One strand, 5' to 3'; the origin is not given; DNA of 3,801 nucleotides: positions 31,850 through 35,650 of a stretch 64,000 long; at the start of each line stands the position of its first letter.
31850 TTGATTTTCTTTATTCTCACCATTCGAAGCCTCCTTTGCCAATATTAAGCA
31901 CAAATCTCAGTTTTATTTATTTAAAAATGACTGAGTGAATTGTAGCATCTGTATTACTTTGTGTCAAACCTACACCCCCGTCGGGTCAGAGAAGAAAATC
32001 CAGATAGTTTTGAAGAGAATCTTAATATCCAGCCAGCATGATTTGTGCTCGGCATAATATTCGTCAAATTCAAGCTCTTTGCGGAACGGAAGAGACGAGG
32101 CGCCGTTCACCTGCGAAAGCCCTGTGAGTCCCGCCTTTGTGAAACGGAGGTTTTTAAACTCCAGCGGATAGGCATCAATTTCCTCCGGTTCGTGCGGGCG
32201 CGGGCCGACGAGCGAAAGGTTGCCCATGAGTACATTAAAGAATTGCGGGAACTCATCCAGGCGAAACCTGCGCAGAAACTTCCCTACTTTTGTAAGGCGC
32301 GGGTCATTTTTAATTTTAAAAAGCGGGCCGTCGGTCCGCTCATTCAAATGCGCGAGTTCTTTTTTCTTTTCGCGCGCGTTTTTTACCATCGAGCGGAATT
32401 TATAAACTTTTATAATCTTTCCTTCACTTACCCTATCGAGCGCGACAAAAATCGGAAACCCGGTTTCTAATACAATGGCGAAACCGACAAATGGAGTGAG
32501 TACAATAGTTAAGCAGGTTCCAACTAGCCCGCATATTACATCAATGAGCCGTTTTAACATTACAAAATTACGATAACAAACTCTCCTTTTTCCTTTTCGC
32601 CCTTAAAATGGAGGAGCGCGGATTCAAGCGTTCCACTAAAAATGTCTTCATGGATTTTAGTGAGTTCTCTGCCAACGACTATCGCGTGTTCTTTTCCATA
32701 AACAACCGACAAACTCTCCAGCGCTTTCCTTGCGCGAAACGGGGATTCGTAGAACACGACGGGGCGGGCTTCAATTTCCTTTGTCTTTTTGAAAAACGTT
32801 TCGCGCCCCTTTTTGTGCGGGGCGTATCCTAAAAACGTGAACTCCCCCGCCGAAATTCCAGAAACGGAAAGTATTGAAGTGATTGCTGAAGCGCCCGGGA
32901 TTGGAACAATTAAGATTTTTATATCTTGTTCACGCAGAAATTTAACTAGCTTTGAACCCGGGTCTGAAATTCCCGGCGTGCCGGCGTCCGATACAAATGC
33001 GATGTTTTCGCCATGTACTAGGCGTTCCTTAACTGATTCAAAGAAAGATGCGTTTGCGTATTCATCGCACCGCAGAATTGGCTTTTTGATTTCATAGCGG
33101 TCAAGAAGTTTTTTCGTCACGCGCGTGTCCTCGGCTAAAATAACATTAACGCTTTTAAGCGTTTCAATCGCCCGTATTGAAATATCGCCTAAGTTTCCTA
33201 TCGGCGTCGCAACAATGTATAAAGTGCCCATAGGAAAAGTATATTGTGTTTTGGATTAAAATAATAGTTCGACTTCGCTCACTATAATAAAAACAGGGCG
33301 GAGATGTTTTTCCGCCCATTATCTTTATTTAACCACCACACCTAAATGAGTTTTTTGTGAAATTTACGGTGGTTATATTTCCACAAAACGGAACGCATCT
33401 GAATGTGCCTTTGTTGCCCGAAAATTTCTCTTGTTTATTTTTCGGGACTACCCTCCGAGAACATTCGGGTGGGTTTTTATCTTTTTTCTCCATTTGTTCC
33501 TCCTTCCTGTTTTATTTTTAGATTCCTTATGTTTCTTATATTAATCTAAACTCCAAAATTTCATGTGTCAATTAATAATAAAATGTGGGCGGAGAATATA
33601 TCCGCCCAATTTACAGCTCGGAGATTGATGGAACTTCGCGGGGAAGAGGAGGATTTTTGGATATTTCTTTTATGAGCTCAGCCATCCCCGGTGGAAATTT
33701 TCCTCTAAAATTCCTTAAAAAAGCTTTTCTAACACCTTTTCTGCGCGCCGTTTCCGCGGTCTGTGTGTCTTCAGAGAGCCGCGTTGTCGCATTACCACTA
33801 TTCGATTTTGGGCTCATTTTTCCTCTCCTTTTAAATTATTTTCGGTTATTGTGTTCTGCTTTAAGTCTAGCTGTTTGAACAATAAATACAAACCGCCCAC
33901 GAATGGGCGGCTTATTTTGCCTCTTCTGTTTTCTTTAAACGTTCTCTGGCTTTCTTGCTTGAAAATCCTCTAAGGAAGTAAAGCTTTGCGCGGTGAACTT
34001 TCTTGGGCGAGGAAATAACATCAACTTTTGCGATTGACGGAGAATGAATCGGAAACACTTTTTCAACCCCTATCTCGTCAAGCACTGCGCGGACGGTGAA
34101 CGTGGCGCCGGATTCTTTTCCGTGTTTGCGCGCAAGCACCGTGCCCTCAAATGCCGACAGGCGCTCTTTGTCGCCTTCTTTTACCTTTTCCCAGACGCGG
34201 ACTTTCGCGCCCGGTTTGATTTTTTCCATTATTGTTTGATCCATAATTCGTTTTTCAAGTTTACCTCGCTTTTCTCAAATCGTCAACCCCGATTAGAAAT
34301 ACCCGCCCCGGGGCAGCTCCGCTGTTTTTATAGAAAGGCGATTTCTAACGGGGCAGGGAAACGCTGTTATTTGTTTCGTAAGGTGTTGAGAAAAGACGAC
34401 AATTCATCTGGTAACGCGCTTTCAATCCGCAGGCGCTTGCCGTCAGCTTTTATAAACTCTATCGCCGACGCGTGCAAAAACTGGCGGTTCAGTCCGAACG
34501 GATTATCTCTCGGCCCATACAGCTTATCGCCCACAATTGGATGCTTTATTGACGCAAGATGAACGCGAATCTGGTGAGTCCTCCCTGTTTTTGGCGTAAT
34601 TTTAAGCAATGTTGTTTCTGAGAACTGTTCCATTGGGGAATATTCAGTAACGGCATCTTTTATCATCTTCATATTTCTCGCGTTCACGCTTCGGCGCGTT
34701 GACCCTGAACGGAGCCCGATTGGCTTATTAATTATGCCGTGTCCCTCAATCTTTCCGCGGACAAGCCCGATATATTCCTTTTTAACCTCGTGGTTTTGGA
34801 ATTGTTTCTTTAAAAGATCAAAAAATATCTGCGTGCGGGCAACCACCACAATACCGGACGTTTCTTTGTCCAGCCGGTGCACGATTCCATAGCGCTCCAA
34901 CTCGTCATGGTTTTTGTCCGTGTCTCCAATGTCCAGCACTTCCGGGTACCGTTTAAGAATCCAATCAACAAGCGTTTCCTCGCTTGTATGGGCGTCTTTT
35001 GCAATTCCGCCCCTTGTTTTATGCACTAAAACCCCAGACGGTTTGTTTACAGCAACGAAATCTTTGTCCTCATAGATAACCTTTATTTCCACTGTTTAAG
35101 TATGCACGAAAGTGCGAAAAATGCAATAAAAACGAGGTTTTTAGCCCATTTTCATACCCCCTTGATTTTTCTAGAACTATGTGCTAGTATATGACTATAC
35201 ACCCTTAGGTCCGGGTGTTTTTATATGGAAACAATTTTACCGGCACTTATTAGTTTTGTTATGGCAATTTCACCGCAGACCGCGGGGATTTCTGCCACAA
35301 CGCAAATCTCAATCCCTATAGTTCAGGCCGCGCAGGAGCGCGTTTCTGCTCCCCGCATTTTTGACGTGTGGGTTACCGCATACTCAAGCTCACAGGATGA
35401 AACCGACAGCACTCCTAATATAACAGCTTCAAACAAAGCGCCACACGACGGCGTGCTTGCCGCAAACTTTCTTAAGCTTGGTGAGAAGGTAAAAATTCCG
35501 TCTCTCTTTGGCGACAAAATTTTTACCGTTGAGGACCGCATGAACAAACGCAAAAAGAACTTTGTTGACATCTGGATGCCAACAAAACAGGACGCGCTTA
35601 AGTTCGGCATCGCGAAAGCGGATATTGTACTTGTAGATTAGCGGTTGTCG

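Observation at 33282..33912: Tandem modules of [strong SD + small basic ORF + GGGCGG-hairpin terminator] between rsmI and rplS, one encoding a 4-Cys peptide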

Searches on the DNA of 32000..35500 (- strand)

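Call 6: search_rna_families(source=window, start=32000, end=35500, threshold=evalue, max_evalue=1)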
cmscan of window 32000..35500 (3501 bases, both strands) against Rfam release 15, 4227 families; matches with E-value up to 1: 1.
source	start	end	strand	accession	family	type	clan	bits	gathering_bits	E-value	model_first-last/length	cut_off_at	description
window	32549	32618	-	RF02071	STnc280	Gene; sRNA;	-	23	80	0.69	1-83/83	no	Salmonella enterica sRNA STnc280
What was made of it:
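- On Known RNA families (Rfam 15): The only hit in 32000-35500 is a chance-level STnc280 match inside rsmI (E 0.69, 23 bits against a gathering score of 80, call 6).
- Closest known: Dual-function sRNAs with a small ORF. Different: No target and no seed region are identified, and no Rfam match is found (call 6).
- No Rfam family matches (call 6).
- Tried and rejected: RNA families: Rfam (call 6).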

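Call 36: search_dna_similar(query=window:33284-33610:-, collection=phages, mode=distant, max_evalue=1)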
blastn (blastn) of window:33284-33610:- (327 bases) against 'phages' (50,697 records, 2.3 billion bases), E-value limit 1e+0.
No match.

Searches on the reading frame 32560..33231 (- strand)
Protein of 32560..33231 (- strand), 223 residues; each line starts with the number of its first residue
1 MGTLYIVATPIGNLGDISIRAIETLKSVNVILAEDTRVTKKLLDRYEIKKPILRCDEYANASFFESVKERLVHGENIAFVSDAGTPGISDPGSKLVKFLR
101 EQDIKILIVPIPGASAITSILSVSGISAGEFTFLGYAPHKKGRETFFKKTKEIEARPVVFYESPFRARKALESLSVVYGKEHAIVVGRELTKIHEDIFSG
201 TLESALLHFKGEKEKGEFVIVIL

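Call 7: search_protein_families(library=pfam, proteins=[window:32560-33231:-], max_evalue=1)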
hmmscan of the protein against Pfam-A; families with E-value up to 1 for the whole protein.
window:32560-33231:- (223 aa): 2 families
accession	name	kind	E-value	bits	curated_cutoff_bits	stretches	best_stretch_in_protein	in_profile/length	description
PF00590.25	TP_methylase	-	1.5e-29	103.9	27.8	1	3-204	1-210/212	Tetrapyrrole (Corrin/Porphyrin) Methylases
PF25597.1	SH3_retrovirus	-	0.04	14.3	27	1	130-165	35-71/73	Retroviral polymerase SH3-like domain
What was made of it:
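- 32560..33243 (-): rsmI (223 aa) with a TATACT box ending 6 nt before its ATG (likely leaderless), the downstream neighbour. Pfam TP_methylase E 1.5e-29 (call 7).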

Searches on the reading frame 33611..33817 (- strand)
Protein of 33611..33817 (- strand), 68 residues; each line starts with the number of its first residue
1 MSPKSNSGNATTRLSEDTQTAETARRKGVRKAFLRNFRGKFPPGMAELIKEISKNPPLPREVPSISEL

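Call 7: search_protein_families(library=pfam, proteins=[window:33611-33817:-], max_evalue=1)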
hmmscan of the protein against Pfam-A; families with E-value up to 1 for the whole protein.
window:33611-33817:- (68 aa): 2 families
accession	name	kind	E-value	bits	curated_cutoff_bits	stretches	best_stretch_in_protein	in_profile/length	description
PF01527.26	HTH_Tnp_1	-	0.011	16.4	24.1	1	14-47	20-53/75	Transposase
PF05979.17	DUF896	-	0.052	13.9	24.2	1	20-41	20-41/64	Bacterial protein of unknown function (DUF896)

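Call 8: search_protein_families(library=ncbifam, proteins=[window:33611-33817:-], max_evalue=1)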
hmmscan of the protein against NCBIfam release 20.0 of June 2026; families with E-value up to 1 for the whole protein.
window:33611-33817:- (68 aa): 0 families

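Call 11: find_homologous_proteins(query=window:33611-33817:-, max_evalue=1)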
Query window:33611-33817:- (68 aa): 1 proteins with E <= 1 among 1 candidates.
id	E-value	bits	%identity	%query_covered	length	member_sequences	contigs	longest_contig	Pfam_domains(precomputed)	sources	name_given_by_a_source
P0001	3.2e-36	139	100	100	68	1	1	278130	-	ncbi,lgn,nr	ncbi:MAG: hypothetical protein Q7R98_02735 [Candidatus Jorgensenbacteria bacterium]|nr:hypothetical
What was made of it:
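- Checked: p68 is annotated at NCBI as hypothetical protein Q7R98_02735 (call 11).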

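Call 19: find_encoding_contigs(protein=P0001, flank=10000, max_places=4)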
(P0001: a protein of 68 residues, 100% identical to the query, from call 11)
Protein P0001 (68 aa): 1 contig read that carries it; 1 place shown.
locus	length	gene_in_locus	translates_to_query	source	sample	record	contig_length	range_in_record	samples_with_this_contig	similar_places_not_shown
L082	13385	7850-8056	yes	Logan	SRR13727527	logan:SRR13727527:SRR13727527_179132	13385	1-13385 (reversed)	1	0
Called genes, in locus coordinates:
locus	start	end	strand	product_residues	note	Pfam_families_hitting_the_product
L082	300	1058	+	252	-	PF13480:Acetyltransf_6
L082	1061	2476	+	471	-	PF01225:Mur_ligase, PF08245:Mur_ligase_M, PF02875:Mur_ligase_C (weak)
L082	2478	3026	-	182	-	PF01923:Cob_adeno_trans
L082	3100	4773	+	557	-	PF00999:Na_H_Exchanger, PF02254:TrkA_N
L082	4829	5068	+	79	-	PF00462:Glutaredoxin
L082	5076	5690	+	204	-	PF00081:Sod_Fe_N, PF02777:Sod_Fe_C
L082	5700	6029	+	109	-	PF03819:MazG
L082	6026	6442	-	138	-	-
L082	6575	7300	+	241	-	PF00849:PseudoU_synth_2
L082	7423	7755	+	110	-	PF01245:Ribosomal_L19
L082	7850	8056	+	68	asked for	-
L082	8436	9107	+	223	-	PF00590:TP_methylase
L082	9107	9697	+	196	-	PF02397:Bac_transf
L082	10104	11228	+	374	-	PF13439:Glyco_transf_4 (weak), PF20706:GT4-conflict (weak), PF00534:Glycos_transf_1, PF13692:Glyco_trans_1_4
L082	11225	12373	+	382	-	PF13439:Glyco_transf_4, PF13579:Glyco_trans_4_4 (weak), PF20706:GT4-conflict, PF00534:Glycos_transf_1, PF13692:Glyco_trans_1_4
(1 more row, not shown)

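Call 24: find_related_loci(query=A2, collection=metagenome_contigs, flank=3000)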
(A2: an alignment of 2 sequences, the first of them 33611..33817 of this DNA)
Query A2 (68 aa) in metagenome_contigs; peptide patterns used: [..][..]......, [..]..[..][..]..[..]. (x = any residue, [..] = any of these).
600 stretches matched a pattern (row limit reached: there are more); 1 encode a relative of the query (tblastn E <= 1e-3); 1 distinct loci.
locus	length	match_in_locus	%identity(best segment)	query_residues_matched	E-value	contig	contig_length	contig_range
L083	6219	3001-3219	39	13-68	8e-12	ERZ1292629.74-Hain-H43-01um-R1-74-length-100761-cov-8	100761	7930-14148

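Call 34: find_homologous_proteins(query=A2, max_evalue=10)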
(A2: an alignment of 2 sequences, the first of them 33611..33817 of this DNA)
Query A2 (2 sequences) (68 aa, profile of the alignment): 2 proteins with E <= 10 among 71 candidates.
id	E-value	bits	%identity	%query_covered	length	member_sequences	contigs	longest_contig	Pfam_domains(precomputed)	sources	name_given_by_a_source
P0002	1.4e-37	146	42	88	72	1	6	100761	-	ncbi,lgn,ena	ncbi:MAG: hypothetical protein AAB503_01280 [Patescibacteria group bacterium]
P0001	1.6e-32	129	100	100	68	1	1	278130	-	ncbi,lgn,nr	ncbi:MAG: hypothetical protein Q7R98_02735 [Candidatus Jorgensenbacteria bacterium]|nr:hypothetical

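Call 35: find_encoding_contigs(protein=P0002, flank=2000, max_places=10)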
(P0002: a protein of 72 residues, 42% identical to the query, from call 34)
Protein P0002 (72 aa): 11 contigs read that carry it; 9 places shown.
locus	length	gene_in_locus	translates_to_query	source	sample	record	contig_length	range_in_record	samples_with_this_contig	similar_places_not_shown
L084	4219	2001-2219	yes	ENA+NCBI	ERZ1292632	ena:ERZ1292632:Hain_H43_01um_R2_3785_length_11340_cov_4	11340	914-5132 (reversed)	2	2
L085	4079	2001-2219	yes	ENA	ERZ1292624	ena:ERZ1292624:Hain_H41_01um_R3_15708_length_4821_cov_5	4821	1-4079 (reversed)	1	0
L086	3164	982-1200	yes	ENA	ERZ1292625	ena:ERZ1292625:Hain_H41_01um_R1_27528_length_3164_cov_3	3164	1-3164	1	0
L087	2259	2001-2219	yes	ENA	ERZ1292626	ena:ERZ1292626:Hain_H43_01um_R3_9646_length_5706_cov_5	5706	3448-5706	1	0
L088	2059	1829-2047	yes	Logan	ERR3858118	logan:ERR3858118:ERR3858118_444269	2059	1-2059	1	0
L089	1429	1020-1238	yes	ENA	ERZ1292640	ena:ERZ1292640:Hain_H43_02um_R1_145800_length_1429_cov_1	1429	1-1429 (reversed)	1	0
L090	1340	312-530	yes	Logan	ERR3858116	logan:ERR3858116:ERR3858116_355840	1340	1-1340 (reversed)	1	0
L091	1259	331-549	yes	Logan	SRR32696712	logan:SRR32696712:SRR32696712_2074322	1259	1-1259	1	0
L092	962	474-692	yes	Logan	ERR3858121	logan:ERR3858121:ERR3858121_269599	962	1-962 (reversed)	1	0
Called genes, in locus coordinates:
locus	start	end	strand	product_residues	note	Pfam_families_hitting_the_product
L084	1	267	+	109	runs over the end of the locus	PF03819:MazG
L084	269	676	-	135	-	-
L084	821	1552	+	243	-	PF00849:PseudoU_synth_2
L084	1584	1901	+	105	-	PF01245:Ribosomal_L19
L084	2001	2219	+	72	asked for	-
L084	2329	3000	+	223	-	PF00590:TP_methylase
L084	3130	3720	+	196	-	PF02397:Bac_transf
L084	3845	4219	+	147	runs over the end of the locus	-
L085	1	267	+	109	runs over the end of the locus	PF03819:MazG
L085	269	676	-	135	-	-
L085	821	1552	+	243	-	PF00849:PseudoU_synth_2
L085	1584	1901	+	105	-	PF01245:Ribosomal_L19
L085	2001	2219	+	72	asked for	-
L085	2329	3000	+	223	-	PF00590:TP_methylase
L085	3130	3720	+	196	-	PF02397:Bac_transf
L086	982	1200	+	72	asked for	-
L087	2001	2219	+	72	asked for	-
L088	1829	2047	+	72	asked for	-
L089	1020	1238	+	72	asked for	-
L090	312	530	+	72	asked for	-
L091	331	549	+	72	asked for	-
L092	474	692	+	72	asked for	-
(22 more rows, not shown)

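Call 48: search_protein_families(library=ncbifam, proteins=[P0002], max_evalue=1)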
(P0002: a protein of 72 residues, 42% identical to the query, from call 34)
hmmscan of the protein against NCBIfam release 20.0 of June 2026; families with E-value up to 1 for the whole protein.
P0002 (72 aa): 0 families

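Call 49: search_protein_families(library=pfam, proteins=[P0002], max_evalue=1)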
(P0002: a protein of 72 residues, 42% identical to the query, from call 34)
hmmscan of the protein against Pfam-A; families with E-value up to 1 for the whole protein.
P0002 (72 aa): 1 family
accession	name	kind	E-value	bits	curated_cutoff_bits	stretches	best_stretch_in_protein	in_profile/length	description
PF13565.12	HTH_32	-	0.031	15.3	33.7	1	30-60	17-45/73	Homeodomain-like domain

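Call 57: search_protein_families(library=phrogs, proteins=[window:33611-33817:-, P0002], max_evalue=0.1)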
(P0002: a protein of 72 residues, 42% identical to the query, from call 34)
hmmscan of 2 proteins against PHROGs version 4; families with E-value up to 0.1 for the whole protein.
window:33611-33817:- (68 aa): 0 families

P0002 (72 aa): 1 family
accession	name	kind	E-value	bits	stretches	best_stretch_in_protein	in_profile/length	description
phrog_23243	-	unknown function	0.021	16.2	1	16-60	15-60/88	-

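Call 58: search_protein_families(library=padloc, proteins=[window:33611-33817:-, P0002], max_evalue=0.1)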
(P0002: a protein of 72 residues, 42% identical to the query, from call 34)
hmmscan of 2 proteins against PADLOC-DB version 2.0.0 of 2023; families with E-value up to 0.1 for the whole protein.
window:33611-33817:- (68 aa): 0 families

P0002 (72 aa): 1 family
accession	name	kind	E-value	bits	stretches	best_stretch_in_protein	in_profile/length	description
PDLC01481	Cas11a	-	0.012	14.3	1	12-59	26-74/103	CAS-I-A; effector_SS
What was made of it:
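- On Phage or defence-system proteins (PHROGs, PADLOC): Nothing at E < 0.01 (calls 57, 58).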

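Call 60: search_solved_structures(query=A5, max_evalue=1)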
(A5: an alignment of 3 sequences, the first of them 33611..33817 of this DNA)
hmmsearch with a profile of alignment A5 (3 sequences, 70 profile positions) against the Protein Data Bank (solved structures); distinct sequences matched with E-value up to 1: 4.
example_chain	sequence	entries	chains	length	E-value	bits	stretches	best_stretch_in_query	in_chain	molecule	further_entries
1gpp_A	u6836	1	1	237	0.49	13.7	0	46-69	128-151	ENDONUCLEASE PI-SCEI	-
8rdy_A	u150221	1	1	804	0.7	13.2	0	41-68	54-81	Pre-mRNA-splicing factor ATP-dependent RNA helicase PRP43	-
2xau_A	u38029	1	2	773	0.8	13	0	42-68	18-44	PRE-MRNA-SPLICING FACTOR ATP-DEPENDENT RNA HELICASE PRP43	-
3kx2_B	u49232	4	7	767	0.86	12.9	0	42-68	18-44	Pre-mRNA-splicing factor ATP-dependent RNA helicase PRP43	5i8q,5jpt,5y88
